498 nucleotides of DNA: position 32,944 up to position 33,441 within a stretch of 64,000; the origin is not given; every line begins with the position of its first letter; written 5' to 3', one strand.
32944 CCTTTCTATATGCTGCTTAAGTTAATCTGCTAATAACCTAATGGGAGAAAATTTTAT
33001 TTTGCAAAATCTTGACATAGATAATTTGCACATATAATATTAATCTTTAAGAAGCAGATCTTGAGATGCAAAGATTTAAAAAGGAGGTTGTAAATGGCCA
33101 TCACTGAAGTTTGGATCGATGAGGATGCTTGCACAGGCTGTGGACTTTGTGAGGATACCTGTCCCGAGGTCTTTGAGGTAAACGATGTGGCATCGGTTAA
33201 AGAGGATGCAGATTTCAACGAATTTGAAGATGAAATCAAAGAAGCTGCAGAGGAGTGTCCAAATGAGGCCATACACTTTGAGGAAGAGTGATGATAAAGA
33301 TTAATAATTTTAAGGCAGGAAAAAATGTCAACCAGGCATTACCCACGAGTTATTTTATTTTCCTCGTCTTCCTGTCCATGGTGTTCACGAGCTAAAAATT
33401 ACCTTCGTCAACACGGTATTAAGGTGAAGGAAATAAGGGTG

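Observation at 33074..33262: Inverted ~190-bp near-identical duplication of a ferredoxin gene 5' region, bracketing a 16.4-kb segment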

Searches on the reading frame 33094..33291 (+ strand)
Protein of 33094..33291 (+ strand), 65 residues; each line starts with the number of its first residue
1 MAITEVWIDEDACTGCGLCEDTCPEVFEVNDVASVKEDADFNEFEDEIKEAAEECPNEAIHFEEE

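Call 8: search_protein_families(library=pfam, proteins=[window:33094-33291:+])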
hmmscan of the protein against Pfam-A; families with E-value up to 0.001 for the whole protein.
window:33094-33291:+ (65 aa): 12 families
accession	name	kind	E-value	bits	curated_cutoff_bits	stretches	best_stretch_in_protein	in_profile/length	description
PF13370.11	Fer4_13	-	2.4e-12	47.8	24.5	1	8-61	1-57/58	4Fe-4S single cluster domain of Ferredoxin I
PF13459.11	Fer4_15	-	1.3e-11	45.5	22.4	1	6-61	1-65/66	4Fe-4S single cluster domain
PF00037.32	Fer4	-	8.6e-09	35.3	21.1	1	6-25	1-20/24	4Fe-4S binding domain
PF12797.12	Fer4_2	-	1.8e-07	31.1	24.5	1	6-25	3-22/22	4Fe-4S binding domain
PF13237.11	Fer4_10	-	4.1e-06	27.1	25.5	1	6-40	2-27/53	4Fe-4S dicluster domain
PF12837.12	Fer4_6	-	5.5e-06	26.5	25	1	8-25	4-21/24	4Fe-4S binding domain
PF25160.1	LdpA_Fe-S-bd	-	1.9e-05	24.8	27.6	1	2-25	17-40/49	LdpA Fe-S cluster-binding domain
PF12800.12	Fer4_4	-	2.1e-05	24.9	24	1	11-24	2-15/17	4Fe-4S binding domain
PF14697.11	Fer4_21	-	5.9e-05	23.6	35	1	8-24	36-52/59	4Fe-4S dicluster domain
PF13183.11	Fer4_8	-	0.00011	23.2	27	1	11-55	3-54/68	4Fe-4S dicluster domain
PF12838.12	Fer4_7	-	0.00012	22.9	27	1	6-24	31-49/52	4Fe-4S dicluster domain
PF06902.16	Fer4_19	-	0.0008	19.8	24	1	6-59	8-58/64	Divergent 4Fe-4S mono-cluster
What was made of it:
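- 33094..33291 (+): fdxA, a 65-aa mono-[4Fe-4S] ferredoxin. It is a lineage-specific duplicate inserted in the grx leader. Pfam Fer4_13/Fer4_15 (call 8).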

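Call 10: find_encoding_contigs(protein=window:33094-33291:+, flank=10000, max_places=10)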
Protein window:33094-33291:+ (65 aa): 8 contigs read that carry it; 8 places shown.
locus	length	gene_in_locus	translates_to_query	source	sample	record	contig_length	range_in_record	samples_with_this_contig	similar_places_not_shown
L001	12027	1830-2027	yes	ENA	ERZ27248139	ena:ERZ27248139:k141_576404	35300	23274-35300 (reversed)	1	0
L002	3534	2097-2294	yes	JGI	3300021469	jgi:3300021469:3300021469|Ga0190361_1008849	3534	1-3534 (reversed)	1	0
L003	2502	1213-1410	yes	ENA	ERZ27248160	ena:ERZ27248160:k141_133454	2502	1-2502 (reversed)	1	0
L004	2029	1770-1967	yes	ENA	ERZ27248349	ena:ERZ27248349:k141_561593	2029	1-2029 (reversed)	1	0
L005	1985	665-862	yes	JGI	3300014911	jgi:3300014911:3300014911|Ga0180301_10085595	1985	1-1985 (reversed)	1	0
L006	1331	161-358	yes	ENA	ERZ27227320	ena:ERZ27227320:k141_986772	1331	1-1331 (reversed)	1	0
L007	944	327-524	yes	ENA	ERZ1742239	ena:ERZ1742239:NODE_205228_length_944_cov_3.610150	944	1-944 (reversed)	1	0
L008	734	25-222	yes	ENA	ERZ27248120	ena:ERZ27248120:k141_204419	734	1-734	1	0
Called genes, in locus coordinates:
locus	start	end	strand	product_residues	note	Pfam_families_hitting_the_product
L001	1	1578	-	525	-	PF00111:Fer2, PF17651:Raco_middle, PF14574:RACo_C_ter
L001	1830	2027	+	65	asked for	PF25160:LdpA_Fe-S-bd (faint), PF12797:Fer4_2, PF13237:Fer4_10 (weak), PF00037:Fer4 (weak), PF12837:Fer4_6 (weak), PF13459:Fer4_15, PF13370:Fer4_13, PF12800:Fer4_4 (weak)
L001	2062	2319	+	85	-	PF00462:Glutaredoxin, PF13417:GST_N_3 (weak), PF13409:GST_N_2 (weak)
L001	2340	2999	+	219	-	PF01209:Ubie_methyltran (weak), PF13489:Methyltransf_23, PF08241:Methyltransf_11, PF08242:Methyltransf_12 (weak), PF13649:Methyltransf_25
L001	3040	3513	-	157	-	PF00994:MoCF_biosynth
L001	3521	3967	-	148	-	PF03473:MOSC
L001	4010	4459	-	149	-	PF01967:MoaC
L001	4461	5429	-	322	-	PF04055:Radical_SAM, PF13353:Fer4_12 (weak), PF06463:Mob_synth_C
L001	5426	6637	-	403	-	PF03453:MoeA_N, PF00994:MoCF_biosynth, PF03454:MoeA_C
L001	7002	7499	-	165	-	PF22381:Staph_reg_Sar_Rot, PF01047:MarR, PF12802:MarR_2 (weak), PF13463:HTH_27 (weak), PF22166:WHD_ArnR1 (weak)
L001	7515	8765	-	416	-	PF06980:DUF1302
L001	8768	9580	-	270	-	PF17131:TP_0789-like, PF07044:DUF1329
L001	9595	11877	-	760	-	PF03176:MMPL, PF02460:Patched (weak), PF12349:Sterol-sensing, PF03176:MMPL, PF00873:ACR_tran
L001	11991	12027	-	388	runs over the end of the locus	PF00140:Sigma70_r1_2, PF04542:Sigma70_r2, PF04539:Sigma70_r3, PF04545:Sigma70_r4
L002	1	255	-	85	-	?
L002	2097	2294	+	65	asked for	PF25160:LdpA_Fe-S-bd (faint), PF12797:Fer4_2, PF13237:Fer4_10 (weak), PF00037:Fer4 (weak), PF12837:Fer4_6 (weak), PF13459:Fer4_15, PF13370:Fer4_13, PF12800:Fer4_4 (weak)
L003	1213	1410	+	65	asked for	PF25160:LdpA_Fe-S-bd (faint), PF12797:Fer4_2, PF13237:Fer4_10 (weak), PF00037:Fer4 (weak), PF12837:Fer4_6 (weak), PF13459:Fer4_15, PF13370:Fer4_13, PF12800:Fer4_4 (weak)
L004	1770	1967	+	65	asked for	PF25160:LdpA_Fe-S-bd (faint), PF12797:Fer4_2, PF13237:Fer4_10 (weak), PF00037:Fer4 (weak), PF12837:Fer4_6 (weak), PF13459:Fer4_15, PF13370:Fer4_13, PF12800:Fer4_4 (weak)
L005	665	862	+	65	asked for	PF25160:LdpA_Fe-S-bd (faint), PF12797:Fer4_2, PF13237:Fer4_10 (weak), PF00037:Fer4 (weak), PF12837:Fer4_6 (weak), PF13459:Fer4_15, PF13370:Fer4_13, PF12800:Fer4_4 (weak)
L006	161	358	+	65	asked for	PF25160:LdpA_Fe-S-bd (faint), PF12797:Fer4_2, PF13237:Fer4_10 (weak), PF00037:Fer4 (weak), PF12837:Fer4_6 (weak), PF13459:Fer4_15, PF13370:Fer4_13, PF12800:Fer4_4 (weak)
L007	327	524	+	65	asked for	PF25160:LdpA_Fe-S-bd (faint), PF12797:Fer4_2, PF13237:Fer4_10 (weak), PF00037:Fer4 (weak), PF12837:Fer4_6 (weak), PF13459:Fer4_15, PF13370:Fer4_13, PF12800:Fer4_4 (weak)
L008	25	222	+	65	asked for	PF25160:LdpA_Fe-S-bd (faint), PF12797:Fer4_2, PF13237:Fer4_10 (weak), PF00037:Fer4 (weak), PF12837:Fer4_6 (weak), PF13459:Fer4_15, PF13370:Fer4_13, PF12800:Fer4_4 (weak)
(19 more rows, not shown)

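Call 15: find_related_loci(query=window:33094-33288:+, collection=genome_contigs, flank=10000)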
Query window:33094-33288:+ (65 aa) in genome_contigs; peptide patterns used: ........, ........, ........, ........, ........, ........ (x = any residue, [..] = any of these).
600 stretches matched a pattern (row limit reached: there are more); 191 encode a relative of the query (tblastn E <= 1e-3); the best 80 are kept; 80 distinct loci.
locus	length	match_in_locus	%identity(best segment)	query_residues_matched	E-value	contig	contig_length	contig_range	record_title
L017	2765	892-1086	85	1-65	1e-32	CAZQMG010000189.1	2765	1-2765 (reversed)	MAG TPA_asm: uncultured Clostridia bacterium isolate binchicken_co262_90 genome assembly, contig: NODE_47039_length_2765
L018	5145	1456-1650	83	1-65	9e-31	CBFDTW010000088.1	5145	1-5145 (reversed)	MAG TPA_asm: uncultured bacterium isolate SRR6823440_binner12_Refined_134 genome assembly, contig: ERZ650341.11680, whol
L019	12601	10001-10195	86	1-65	7e-25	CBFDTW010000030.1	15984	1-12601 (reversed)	MAG TPA_asm: uncultured bacterium isolate SRR6823440_binner12_Refined_134 genome assembly, contig: ERZ650341.2044, whole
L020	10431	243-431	73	1-64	2e-24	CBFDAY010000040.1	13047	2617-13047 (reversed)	MAG TPA_asm: uncultured bacterium isolate SRR26215683_metabat2_66 genome assembly, contig: ERZ25073488.1880, whole genom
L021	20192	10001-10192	69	1-64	2e-21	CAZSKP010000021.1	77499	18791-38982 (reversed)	MAG TPA_asm: uncultured bacterium isolate binchicken_co294_12 genome assembly, contig: NODE_580_length_77499_cov_7.79673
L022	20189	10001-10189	53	1-64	1e-17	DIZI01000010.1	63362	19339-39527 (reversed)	MAG TPA_asm: Paludibacter sp. UBA6032 UBA6032_contig_457, whole genome shotgun sequence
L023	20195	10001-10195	60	1-64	2e-17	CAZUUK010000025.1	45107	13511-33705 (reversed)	MAG TPA_asm: uncultured Planctomycetota bacterium isolate SRP068000_co1_50 genome assembly, contig: NODE_740_length_4510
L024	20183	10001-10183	57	5-64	2e-17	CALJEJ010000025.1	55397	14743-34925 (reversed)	MAG: uncultured Endomicrobia bacterium isolate S1_Bin_METABAT__312_1 genome assembly, contig: c_000001189178, whole geno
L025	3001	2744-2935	48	2-64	1e-16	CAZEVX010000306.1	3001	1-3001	MAG TPA_asm: uncultured Verrucomicrobiota bacterium isolate SRP263991_co1_91 genome assembly, contig: NODE_57377_length_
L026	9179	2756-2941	56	3-63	1e-15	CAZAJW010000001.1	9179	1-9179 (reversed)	MAG TPA_asm: uncultured Atribacterota bacterium isolate SRP067234_co1_54 genome assembly, contig: k99_539478, whole geno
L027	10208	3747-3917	58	8-63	5e-15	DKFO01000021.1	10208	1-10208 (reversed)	MAG TPA_asm: Candidatus Atribacteria bacterium UBA6794 UBA6794_contig_254, whole genome shotgun sequence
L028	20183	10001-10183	57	5-65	5e-15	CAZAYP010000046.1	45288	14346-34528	MAG TPA_asm: uncultured Verrucomicrobiota bacterium isolate SRP272421_co3_169 genome assembly, contig: NODE_1086_length_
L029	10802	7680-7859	57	5-63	9e-15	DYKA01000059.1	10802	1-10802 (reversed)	MAG TPA_asm: Vermiphilus sp. isolate SulCav_AS07-7_2_40_16 SulCav_AS07_7_5971_length_10802_cov_13_997115, whole genome s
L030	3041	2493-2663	58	8-63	1e-14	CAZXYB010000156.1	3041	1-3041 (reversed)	MAG TPA_asm: uncultured Atribacterota bacterium isolate binchicken_co243_191 genome assembly, contig: NODE_34724_length_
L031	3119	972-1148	58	8-65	1e-14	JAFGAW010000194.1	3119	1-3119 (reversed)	MAG: Thermoleophilia bacterium isolate Zod_maxbin.0406_1 k87_4270095, whole genome shotgun sequence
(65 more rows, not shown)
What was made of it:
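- Tried and rejected: The best hits were 83-86% identical ferredoxins (call 15).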

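Call 34: search_solved_structures(query=window:33094-33288:+, max_evalue=0.001, show_alignments=2)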
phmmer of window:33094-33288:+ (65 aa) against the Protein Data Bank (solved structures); distinct sequences matched with E-value up to 0.001: 18.
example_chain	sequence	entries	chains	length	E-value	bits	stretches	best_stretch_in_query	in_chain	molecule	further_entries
9sw6_H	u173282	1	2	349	7.9e-16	61.1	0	4-25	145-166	Tungsten formylmethanofuran dehydrogenase, subunit F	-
5t5i_F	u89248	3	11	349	2.6e-14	56.4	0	4-25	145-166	Tungsten formylmethanofuran dehydrogenase subunit fwdF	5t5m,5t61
7bkb_K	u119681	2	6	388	3.8e-11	46.4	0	5-35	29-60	Formylmethanofuran dehydrogenase, subunit F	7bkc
1rof_A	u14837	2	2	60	4.5e-10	43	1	6-64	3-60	FERREDOXIN | FERREDOXIN(A)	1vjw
2z8q_A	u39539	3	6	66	1.2e-09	41.6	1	5-64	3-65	Ferredoxin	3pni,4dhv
1siz_A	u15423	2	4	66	4.7e-08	36.6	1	5-64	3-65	Ferredoxin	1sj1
9sfi_T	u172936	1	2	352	5e-08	36.5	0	3-25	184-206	4Fe-4S ferredoxin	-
7m1n_A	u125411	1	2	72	8.2e-07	32.7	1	6-64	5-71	Putative ferredoxin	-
7m1o_A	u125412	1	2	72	2.3e-06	31.3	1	6-64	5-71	Putative ferredoxin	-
5odc_A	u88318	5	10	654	2.6e-06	31.1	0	7-24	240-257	Heterodisulfide reductase, subunit A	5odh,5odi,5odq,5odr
9sfi_A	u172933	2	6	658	7e-06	29.8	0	7-25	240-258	CoB--CoM heterodisulfide reductase iron-sulfur subunit A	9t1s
8ys5_D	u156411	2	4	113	8.6e-06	29.5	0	5-25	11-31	2-oxoglutarate:acceptor oxidoreductase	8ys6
1dax_A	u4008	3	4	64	0.00019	25.2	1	6-65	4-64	FERREDOXIN I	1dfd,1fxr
4id8_A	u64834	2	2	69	0.00019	25.2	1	5-64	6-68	Putative ferredoxin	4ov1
7p5h_B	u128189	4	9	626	0.00024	24.9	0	6-25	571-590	Fe-hydrogenase, subunit beta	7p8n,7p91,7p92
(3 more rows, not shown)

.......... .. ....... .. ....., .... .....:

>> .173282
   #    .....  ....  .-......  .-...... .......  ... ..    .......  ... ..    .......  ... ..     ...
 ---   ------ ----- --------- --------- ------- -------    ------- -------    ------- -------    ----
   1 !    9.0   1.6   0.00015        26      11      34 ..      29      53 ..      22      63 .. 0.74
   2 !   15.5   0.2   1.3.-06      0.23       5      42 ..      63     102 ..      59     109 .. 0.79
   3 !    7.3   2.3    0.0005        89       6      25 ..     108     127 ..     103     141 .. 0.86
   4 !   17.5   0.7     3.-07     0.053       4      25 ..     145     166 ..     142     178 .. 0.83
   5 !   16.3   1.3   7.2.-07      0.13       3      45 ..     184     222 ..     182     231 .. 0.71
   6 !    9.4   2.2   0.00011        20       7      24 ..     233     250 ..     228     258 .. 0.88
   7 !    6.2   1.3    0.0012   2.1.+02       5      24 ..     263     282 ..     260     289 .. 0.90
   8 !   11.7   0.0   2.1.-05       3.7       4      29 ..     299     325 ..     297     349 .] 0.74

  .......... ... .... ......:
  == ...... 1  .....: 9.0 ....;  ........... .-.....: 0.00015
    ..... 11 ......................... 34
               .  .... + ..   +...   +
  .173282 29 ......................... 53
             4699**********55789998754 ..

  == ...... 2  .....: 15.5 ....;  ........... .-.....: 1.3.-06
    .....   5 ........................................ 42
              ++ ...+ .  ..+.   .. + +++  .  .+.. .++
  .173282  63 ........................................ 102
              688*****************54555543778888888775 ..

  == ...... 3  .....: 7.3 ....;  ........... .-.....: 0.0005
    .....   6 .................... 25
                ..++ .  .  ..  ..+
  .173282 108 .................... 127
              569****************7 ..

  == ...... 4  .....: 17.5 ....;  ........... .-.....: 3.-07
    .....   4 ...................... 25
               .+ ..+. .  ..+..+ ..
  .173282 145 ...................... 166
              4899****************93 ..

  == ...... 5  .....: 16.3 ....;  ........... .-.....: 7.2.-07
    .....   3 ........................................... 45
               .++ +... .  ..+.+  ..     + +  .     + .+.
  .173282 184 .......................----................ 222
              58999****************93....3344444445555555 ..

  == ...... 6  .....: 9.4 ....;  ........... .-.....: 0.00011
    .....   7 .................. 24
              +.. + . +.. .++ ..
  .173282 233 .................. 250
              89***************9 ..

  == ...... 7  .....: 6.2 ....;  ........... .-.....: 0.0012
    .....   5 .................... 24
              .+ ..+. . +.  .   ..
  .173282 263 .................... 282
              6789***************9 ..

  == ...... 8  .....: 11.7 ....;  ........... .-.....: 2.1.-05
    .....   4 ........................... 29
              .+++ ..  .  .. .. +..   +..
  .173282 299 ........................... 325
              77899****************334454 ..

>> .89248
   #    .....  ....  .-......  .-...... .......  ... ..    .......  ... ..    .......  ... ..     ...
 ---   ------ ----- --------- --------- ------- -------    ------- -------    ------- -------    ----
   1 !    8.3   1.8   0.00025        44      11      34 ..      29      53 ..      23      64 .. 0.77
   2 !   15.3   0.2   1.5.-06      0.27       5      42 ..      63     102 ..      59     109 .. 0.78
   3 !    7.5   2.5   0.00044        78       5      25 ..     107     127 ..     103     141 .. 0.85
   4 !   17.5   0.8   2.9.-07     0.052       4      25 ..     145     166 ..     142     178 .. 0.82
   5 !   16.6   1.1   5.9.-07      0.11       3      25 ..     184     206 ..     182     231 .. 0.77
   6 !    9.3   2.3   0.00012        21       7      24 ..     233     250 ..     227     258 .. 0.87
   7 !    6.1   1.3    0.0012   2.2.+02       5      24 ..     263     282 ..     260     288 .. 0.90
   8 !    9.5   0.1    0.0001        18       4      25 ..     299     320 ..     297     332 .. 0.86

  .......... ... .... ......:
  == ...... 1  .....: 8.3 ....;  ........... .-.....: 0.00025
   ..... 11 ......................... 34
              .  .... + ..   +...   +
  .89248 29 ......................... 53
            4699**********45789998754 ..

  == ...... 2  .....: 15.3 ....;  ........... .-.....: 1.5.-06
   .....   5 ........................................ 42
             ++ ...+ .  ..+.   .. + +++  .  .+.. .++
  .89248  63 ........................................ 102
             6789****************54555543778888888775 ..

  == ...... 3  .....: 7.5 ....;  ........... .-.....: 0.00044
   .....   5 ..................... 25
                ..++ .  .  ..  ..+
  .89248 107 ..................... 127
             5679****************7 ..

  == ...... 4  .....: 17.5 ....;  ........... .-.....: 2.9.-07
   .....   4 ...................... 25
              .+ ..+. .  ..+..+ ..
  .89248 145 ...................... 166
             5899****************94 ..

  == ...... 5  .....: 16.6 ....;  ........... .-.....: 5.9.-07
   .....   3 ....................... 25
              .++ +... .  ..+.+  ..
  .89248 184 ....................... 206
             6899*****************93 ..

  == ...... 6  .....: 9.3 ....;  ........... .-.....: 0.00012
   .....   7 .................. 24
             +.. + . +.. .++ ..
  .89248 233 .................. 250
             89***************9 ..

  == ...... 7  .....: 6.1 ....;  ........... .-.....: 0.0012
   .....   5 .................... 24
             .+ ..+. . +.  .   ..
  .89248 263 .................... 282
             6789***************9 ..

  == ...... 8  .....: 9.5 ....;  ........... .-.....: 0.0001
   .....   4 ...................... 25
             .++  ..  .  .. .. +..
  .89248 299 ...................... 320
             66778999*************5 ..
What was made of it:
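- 33094..33291 (+): Full-length PDB relatives are the T. maritima and P. furiosus ferredoxins (call 34).
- On Mono-[4Fe-4S] ferredoxin (Pfam Fer4_13 / Fer4_15): PDB relatives are 1vjw and 2z8q (call 34).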

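Call 36: search_protein_families(library=ncbifam, proteins=[window:33094-33291:+], max_evalue=0.00001)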
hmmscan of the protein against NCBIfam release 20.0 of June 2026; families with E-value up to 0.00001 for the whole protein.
window:33094-33291:+ (65 aa): 0 families
